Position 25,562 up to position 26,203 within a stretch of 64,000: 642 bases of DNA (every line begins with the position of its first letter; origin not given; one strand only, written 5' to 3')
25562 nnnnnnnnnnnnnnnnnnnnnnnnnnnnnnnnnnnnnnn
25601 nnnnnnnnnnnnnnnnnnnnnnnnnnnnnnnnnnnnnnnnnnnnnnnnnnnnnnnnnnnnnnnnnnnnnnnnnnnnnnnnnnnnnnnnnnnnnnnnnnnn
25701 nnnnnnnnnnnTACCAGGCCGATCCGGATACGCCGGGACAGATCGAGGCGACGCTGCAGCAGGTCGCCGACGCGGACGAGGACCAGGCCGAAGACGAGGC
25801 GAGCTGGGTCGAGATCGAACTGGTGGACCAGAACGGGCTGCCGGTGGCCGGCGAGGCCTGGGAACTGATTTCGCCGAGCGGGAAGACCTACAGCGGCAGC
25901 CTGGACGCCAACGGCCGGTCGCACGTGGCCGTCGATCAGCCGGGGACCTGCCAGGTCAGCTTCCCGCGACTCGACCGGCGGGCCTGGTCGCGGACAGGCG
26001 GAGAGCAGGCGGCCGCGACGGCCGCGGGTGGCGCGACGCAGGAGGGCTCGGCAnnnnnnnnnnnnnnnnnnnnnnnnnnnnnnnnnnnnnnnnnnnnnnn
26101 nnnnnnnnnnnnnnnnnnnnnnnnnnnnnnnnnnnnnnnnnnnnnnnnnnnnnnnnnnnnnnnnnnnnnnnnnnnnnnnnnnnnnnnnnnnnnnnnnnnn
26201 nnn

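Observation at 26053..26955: Signal-less LysM plus PG-binding protein translationally coupled to vgrG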

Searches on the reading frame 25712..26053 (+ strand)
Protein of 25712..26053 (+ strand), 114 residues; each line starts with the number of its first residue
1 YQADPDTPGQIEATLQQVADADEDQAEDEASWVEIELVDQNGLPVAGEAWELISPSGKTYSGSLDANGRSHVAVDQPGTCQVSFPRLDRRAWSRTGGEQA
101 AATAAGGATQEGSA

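Call 48: search_protein_families(library=pfam, alignment_id=A5, max_evalue=1)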
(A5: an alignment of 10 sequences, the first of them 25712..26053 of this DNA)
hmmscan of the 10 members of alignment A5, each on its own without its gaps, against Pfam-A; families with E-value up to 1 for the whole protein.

A. member 1, window:25712-26053:+ (114 aa): 0 families

B. families by the number of members that match (of 10 scanned): 9 families
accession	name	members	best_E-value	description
PF13620.12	CarboxypepD_reg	6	0.0039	Carboxypeptidase regulatory-like domain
PF09134.16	Invasin_D3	4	0.005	Invasin, domain 3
PF18565.7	Glyco_hydro2_C5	3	0.022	Glycoside hydrolase family 2 C-terminal domain 5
PF17802.7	SpaA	2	0.0011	Prealbumin-like fold domain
PF02369.22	Big_1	1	0.14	Bacterial Ig-like domain (group 1)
PF19058.5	DUF5754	1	0.21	Family of unknown function (DUF5754)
PF17789.7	MG4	1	0.23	Macroglobulin domain MG4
PF06805.18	Lambda_tail_I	1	0.24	Bacteriophage lambda tail assembly protein I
PF21739.2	DUF6866_N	1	0.26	Family of unknown function (DUF6866) N-terminal domain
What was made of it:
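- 25775..25993 (+): VgrG C-terminal ~65-aa beta domain (aa ~692-764, '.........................'), prealbumin/TTR-like. It is the proposed docking site for the LysM protein. Pfam similarity to CarboxypepD_reg/SpaA is weak (call 48).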

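Call 49: search_solved_structures(query=A5, max_evalue=10, show_alignments=2)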
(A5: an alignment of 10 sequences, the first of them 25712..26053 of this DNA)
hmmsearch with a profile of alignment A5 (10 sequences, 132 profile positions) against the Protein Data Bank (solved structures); distinct sequences matched with E-value up to 10: 1.
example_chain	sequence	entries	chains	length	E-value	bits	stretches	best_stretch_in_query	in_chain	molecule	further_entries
7dm0_A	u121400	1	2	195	0.015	18.9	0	83-110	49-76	Biofilm-associated surface protein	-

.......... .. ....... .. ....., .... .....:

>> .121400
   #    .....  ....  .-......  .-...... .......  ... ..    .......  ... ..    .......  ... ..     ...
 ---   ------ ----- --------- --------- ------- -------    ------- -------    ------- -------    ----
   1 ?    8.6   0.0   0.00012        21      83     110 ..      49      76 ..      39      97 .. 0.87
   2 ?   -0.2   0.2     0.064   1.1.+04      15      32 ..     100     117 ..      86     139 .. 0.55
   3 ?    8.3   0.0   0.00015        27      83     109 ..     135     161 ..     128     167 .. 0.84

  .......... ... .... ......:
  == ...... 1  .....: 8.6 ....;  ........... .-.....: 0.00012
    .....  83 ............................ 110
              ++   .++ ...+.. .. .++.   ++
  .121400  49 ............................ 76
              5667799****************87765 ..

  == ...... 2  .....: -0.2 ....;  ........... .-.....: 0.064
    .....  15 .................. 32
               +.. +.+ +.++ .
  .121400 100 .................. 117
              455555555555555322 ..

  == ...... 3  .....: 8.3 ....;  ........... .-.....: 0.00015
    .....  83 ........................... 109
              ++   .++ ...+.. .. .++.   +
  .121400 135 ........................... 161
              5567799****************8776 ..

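Call 60: find_related_loci(query=A5, collection=metagenome_contigs, flank=6000)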
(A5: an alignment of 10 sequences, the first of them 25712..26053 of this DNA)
Query A5 (114 aa) in metagenome_contigs; peptide patterns used: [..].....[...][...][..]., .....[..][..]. (x = any residue, [..] = any of these).
600 stretches matched a pattern (row limit reached: there are more); 444 encode a relative of the query (tblastn E <= 1e-3); the best 80 are kept; 80 distinct loci.
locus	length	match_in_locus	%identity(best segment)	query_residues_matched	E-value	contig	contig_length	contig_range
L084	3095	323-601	52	1-94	5e-26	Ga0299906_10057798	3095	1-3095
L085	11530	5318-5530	56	27-96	1e-24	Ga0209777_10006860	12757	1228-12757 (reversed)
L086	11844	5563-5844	46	1-94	3e-24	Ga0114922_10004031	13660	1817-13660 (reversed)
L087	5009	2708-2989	45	1-94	4e-24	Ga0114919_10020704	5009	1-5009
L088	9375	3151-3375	53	23-96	6e-23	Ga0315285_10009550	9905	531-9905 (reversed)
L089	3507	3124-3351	50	22-94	9e-23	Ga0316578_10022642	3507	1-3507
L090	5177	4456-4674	53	22-94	1e-22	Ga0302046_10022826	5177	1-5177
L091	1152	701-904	53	27-94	2e-22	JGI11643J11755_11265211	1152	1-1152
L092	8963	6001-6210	51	24-92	6e-22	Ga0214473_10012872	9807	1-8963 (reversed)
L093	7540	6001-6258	45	21-106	7e-22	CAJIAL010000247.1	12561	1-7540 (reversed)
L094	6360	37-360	39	7-110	1e-21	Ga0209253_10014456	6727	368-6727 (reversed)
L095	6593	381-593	49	24-94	3e-21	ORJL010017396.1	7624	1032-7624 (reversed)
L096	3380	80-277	52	29-94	4e-21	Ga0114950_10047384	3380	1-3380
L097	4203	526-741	49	22-94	5e-21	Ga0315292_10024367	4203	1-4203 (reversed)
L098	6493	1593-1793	52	29-94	6e-21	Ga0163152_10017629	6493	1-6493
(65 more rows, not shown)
